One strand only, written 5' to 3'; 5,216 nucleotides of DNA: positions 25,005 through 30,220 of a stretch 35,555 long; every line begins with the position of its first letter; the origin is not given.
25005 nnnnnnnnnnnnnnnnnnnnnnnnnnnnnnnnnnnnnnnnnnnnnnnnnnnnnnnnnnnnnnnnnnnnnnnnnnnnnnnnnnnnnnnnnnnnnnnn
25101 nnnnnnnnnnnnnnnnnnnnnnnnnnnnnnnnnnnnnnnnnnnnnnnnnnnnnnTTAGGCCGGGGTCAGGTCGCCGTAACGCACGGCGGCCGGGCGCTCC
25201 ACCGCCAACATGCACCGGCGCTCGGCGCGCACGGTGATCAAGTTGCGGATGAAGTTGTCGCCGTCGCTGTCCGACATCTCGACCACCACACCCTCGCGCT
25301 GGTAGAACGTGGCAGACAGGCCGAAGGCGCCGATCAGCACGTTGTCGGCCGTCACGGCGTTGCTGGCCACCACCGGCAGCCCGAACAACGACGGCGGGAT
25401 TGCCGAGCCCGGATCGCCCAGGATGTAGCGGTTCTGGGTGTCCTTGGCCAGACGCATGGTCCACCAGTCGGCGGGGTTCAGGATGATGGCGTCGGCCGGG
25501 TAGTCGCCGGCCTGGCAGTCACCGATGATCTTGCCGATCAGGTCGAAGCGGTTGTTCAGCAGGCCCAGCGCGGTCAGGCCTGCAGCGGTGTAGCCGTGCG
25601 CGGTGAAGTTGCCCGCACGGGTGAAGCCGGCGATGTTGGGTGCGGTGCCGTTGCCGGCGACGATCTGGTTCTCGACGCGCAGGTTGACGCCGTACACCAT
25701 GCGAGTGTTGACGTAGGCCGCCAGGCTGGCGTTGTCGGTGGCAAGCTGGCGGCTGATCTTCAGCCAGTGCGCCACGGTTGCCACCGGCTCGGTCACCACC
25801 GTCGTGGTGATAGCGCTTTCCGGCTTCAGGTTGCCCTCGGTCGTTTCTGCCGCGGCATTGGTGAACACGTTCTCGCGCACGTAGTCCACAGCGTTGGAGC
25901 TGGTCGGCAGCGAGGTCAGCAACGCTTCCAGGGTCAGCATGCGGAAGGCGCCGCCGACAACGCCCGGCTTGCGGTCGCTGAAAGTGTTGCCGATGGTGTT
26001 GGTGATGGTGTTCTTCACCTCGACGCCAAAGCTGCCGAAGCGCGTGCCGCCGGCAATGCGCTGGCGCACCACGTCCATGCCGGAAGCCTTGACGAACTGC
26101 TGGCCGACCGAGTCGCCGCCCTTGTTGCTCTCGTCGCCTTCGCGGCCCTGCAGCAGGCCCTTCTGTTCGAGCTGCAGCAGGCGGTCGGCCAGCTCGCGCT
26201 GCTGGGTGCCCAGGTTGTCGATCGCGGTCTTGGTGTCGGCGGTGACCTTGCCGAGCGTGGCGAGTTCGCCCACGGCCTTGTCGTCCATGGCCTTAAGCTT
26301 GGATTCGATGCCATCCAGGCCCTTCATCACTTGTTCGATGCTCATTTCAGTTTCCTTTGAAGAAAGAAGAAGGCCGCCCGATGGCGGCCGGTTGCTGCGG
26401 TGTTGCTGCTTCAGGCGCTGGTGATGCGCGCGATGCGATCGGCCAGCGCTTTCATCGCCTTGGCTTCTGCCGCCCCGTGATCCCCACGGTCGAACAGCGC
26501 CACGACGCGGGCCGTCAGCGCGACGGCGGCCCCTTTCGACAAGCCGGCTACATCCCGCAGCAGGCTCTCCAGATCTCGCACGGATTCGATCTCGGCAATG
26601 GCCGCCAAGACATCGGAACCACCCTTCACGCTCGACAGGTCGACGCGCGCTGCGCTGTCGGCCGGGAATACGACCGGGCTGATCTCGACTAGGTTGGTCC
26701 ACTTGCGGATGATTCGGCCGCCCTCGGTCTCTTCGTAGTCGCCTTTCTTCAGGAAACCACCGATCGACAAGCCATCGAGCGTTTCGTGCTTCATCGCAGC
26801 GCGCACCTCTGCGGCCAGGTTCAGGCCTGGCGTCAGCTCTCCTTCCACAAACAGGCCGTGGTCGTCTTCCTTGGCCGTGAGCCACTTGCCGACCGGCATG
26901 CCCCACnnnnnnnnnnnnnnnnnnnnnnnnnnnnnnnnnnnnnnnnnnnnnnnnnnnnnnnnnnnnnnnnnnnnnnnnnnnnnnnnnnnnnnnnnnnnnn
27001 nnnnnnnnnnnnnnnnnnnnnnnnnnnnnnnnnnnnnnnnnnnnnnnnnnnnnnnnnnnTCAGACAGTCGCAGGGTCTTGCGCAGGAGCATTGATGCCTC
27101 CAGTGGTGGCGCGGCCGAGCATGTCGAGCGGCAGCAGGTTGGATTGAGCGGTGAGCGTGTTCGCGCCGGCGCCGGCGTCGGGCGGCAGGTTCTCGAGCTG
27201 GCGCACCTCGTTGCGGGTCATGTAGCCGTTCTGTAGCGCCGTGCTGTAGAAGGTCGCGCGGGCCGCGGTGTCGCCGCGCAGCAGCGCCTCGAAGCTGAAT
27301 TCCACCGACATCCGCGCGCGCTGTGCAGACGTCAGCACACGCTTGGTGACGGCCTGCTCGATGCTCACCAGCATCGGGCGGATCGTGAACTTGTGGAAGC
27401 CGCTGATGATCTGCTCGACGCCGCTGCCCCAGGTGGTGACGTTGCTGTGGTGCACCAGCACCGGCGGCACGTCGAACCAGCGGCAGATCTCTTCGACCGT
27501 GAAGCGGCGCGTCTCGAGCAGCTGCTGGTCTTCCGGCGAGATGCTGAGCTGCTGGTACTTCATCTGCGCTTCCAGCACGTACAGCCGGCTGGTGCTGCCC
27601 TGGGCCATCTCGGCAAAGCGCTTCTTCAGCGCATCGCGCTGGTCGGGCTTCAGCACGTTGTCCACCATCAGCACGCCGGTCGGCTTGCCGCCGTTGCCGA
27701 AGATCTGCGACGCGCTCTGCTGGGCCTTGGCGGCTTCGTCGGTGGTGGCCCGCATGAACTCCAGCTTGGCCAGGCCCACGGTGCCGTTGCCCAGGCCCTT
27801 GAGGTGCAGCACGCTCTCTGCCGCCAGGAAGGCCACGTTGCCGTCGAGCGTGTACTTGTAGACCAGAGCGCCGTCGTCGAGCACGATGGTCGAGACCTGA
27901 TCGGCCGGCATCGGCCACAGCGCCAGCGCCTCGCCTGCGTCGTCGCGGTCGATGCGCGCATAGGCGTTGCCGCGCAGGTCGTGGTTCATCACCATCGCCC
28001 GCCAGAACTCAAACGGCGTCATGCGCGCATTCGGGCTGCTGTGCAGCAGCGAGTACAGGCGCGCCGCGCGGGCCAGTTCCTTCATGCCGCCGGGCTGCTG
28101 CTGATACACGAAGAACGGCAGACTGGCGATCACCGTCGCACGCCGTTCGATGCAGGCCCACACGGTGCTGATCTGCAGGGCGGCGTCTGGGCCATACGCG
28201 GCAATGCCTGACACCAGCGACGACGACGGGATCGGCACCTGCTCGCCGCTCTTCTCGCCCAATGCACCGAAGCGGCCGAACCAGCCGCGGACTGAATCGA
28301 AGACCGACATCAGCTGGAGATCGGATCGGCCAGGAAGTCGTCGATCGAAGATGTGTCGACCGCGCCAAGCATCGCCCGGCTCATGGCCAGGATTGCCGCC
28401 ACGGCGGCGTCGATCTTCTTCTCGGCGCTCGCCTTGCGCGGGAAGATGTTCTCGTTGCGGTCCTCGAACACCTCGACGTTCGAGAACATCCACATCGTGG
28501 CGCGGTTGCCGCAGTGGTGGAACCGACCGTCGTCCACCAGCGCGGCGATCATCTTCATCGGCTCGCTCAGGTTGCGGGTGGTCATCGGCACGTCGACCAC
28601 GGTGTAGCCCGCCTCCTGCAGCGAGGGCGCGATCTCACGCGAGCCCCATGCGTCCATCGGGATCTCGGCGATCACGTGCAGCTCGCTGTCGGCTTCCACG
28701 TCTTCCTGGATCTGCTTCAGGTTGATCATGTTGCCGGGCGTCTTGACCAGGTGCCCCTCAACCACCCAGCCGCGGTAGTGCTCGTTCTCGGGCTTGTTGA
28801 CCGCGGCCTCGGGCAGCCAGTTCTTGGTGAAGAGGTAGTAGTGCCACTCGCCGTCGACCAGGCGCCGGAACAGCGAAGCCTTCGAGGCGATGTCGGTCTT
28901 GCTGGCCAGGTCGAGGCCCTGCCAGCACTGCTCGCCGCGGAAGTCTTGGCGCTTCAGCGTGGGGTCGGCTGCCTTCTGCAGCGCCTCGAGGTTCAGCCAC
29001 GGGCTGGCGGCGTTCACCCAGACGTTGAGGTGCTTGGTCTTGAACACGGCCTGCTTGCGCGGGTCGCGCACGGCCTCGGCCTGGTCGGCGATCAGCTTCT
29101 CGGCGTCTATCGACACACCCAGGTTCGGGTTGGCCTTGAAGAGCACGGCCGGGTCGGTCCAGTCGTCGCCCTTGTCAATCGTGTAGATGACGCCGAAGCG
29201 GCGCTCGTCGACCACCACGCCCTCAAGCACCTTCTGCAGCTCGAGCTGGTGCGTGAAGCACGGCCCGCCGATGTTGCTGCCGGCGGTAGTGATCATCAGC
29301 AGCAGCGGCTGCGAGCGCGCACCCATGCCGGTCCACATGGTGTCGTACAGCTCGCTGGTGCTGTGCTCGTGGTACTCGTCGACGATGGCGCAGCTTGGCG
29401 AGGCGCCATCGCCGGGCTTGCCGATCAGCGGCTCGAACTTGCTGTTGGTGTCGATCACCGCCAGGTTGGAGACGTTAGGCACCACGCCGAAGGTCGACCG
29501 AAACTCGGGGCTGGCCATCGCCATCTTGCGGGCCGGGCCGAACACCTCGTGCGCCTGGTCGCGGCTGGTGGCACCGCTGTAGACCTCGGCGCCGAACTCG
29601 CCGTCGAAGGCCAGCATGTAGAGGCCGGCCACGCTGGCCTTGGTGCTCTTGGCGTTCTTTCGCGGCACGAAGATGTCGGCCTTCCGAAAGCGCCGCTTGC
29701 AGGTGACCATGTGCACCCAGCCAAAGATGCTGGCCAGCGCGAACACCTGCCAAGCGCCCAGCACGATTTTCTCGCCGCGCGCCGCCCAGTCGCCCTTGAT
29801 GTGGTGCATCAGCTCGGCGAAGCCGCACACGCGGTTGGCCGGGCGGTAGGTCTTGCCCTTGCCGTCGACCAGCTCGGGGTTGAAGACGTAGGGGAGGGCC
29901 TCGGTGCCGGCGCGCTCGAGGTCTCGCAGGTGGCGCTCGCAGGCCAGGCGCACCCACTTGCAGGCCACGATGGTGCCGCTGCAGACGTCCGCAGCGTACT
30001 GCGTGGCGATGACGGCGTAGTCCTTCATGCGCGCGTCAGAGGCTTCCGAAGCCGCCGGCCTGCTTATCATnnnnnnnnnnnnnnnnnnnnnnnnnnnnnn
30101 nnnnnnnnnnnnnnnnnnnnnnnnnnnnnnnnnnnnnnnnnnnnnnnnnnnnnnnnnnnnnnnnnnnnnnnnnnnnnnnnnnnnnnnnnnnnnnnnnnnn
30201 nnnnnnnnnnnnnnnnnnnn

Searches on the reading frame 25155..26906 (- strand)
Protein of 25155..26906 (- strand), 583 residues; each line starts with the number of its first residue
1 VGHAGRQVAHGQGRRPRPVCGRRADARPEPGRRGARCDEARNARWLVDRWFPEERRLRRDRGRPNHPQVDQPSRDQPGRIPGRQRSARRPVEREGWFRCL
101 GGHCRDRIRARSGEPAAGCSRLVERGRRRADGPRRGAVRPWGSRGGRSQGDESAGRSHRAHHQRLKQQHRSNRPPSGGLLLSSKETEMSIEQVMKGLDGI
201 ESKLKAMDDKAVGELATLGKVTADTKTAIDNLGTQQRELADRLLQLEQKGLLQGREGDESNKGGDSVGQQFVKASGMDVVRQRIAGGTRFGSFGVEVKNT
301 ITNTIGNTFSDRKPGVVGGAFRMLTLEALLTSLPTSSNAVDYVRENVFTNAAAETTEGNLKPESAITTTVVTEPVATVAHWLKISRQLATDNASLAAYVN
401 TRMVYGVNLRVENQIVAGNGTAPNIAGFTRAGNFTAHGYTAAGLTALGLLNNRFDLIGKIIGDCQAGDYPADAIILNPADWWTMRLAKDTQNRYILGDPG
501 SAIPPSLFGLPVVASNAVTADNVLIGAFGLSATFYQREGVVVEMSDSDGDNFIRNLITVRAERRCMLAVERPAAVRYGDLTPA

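Call 12: search_protein_families(library=phrogs, proteins=[window:25155-26906:-], max_evalue=0.001)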
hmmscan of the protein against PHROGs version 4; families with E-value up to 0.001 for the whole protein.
window:25155-26906:- (583 aa): 3 families
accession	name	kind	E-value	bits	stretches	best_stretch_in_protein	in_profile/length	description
phrog_10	-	head and packaging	7.9e-60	204.6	1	185-582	258-637/752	major head protein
phrog_617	-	head and packaging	5.2e-11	43.1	1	336-579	381-622/626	major head protein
phrog_2263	-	head and packaging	4.6e-10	40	1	339-558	311-524/551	major head protein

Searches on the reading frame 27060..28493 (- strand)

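Call 12: search_protein_families(library=phrogs, proteins=[window:27060-28493:-], max_evalue=0.001)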
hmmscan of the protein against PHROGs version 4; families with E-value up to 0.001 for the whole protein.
window:27060-28493:- (477 aa): 7 families
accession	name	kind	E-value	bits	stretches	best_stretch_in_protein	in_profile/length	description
phrog_12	-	head and packaging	2.1e-108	365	1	60-465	46-442/646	portal protein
phrog_2662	-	head and packaging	1.5e-56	193.4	1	107-452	66-425/717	portal protein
phrog_5929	-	head and packaging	4.6e-52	177.6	1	258-462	5-208/228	portal protein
phrog_2271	-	head and packaging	7.8e-25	87.7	1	95-451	40-398/859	portal protein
phrog_11323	-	unknown function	3.9e-21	76.5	1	357-446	11-99/130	-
phrog_21454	-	unknown function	4.8e-12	46.7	1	301-450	29-174/320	-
phrog_9856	-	unknown function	0.00015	21.8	1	96-225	41-168/223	-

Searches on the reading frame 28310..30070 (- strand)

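Call 12: search_protein_families(library=phrogs, proteins=[window:28310-30070:-], max_evalue=0.001)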
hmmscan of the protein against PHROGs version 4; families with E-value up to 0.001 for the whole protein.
window:28310-30070:- (586 aa): 5 families
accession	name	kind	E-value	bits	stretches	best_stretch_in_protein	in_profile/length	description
phrog_9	-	head and packaging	4.5e-155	519.6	1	15-574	168-671/812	terminase large subunit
phrog_2699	-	head and packaging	1.3e-79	268.4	1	279-582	6-309/315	terminase large subunit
phrog_4914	-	head and packaging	5.7e-42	144.7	1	18-189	7-166/213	terminase large subunit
phrog_10517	-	head and packaging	7.9e-35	121.3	1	22-177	37-178/207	terminase large subunit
phrog_7331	-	head and packaging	9.7e-20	71.3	1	483-573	9-99/113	terminase large subunit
